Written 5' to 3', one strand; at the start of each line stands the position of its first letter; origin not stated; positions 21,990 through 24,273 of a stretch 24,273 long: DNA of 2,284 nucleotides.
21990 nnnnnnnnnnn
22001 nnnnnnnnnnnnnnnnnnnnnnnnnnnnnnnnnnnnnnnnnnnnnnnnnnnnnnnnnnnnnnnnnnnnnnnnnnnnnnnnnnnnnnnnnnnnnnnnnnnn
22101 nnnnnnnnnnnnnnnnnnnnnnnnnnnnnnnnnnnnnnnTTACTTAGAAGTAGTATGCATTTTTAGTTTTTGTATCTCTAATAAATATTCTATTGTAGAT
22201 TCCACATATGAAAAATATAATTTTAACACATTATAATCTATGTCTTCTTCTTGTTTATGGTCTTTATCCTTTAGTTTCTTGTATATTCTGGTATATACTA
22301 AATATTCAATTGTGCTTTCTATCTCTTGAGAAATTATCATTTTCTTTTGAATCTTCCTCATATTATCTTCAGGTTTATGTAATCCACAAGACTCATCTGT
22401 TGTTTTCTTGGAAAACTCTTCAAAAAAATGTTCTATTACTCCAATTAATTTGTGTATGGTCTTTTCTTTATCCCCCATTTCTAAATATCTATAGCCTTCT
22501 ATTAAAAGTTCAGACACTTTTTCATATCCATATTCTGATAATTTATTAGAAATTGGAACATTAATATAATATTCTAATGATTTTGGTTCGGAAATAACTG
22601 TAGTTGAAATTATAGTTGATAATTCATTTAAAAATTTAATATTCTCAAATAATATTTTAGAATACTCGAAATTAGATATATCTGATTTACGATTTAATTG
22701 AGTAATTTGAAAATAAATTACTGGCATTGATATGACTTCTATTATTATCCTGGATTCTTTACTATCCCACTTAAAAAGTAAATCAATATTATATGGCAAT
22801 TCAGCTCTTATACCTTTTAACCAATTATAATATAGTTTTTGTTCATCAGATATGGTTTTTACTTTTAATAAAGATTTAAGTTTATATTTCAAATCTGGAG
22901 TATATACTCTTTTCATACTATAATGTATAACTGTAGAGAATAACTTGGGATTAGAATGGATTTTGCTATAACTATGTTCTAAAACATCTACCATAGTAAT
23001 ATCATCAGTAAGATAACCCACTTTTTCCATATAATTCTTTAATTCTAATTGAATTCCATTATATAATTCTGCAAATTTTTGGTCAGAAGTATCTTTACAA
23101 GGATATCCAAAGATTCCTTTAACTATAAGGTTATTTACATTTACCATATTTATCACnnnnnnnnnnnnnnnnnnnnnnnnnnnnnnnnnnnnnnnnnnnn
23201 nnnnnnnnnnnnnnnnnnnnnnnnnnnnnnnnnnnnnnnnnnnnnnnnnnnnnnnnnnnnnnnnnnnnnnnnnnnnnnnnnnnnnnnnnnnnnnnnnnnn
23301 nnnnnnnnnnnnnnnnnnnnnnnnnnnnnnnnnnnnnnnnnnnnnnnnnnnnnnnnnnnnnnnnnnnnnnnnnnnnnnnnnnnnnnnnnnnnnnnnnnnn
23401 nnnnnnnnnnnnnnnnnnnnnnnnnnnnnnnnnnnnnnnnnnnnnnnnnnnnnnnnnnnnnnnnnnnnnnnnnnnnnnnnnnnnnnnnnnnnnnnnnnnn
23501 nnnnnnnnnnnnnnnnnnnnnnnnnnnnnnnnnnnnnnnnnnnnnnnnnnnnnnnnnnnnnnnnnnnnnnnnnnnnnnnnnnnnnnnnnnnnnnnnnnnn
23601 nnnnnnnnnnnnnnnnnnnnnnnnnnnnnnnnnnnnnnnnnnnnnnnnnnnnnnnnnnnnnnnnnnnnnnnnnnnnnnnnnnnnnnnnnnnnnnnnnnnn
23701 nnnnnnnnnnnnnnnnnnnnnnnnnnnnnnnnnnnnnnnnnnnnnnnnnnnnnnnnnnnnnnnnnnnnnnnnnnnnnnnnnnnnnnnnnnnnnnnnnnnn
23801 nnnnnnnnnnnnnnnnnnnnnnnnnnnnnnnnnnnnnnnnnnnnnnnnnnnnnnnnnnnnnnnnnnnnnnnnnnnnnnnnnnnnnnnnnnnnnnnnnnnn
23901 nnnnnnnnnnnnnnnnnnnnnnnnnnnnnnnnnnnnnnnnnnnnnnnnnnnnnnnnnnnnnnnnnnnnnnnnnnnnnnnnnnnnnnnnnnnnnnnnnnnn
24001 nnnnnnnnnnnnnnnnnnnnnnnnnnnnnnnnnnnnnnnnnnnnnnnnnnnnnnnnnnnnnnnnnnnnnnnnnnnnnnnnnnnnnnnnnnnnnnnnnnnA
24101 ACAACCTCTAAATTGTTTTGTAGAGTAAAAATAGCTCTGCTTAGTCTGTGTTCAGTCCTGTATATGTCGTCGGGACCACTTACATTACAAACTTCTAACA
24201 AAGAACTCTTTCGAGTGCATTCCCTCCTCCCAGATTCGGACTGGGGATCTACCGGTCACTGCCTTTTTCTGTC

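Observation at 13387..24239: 10.85-kb integrated element delimited by a perfect 21-bp direct repeat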

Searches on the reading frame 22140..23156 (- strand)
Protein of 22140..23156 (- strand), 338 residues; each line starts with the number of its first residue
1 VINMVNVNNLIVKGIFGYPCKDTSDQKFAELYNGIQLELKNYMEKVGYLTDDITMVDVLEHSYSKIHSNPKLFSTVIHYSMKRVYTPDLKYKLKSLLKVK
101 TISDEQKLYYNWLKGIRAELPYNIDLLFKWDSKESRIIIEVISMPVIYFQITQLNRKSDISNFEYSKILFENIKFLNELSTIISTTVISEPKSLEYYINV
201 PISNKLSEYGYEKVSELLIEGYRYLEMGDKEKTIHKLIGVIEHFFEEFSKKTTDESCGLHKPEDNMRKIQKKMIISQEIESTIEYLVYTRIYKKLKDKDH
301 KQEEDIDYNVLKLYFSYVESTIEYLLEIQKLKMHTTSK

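Call 11: search_protein_families(library=pfam, proteins=[window:22140-23156:-], max_evalue=0.01)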
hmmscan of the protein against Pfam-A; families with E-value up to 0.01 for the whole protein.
window:22140-23156:- (338 aa): 0 families

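Call 35: search_protein_families(library=phrogs, proteins=[window:22140-23156:-], max_evalue=0.01)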
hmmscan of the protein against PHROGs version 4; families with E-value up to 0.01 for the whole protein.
window:22140-23156:- (338 aa): 0 families

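Call 36: search_protein_families(library=ncbifam, proteins=[window:22140-23156:-], max_evalue=0.01)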
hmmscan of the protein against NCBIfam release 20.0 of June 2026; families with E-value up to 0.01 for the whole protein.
window:22140-23156:- (338 aa): 0 families

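Call 84: search_protein_families(library=padloc, proteins=[window:22140-23156:-], max_evalue=0.001)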
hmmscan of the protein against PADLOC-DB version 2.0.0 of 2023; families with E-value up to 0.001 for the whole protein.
window:22140-23156:- (338 aa): 0 families

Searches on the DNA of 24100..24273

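Call 9: search_rna_families(source=window, start=24100, end=24273, threshold=evalue, max_evalue=10, show_alignments=3)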
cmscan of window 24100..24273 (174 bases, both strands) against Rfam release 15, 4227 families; matches with E-value up to 10: 1.
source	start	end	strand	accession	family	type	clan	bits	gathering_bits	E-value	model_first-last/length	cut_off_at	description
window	24228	24246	+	RF00236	ctRNA_pGA1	Gene; antisense;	-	11.3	45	7.2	7-25/79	no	ctRNA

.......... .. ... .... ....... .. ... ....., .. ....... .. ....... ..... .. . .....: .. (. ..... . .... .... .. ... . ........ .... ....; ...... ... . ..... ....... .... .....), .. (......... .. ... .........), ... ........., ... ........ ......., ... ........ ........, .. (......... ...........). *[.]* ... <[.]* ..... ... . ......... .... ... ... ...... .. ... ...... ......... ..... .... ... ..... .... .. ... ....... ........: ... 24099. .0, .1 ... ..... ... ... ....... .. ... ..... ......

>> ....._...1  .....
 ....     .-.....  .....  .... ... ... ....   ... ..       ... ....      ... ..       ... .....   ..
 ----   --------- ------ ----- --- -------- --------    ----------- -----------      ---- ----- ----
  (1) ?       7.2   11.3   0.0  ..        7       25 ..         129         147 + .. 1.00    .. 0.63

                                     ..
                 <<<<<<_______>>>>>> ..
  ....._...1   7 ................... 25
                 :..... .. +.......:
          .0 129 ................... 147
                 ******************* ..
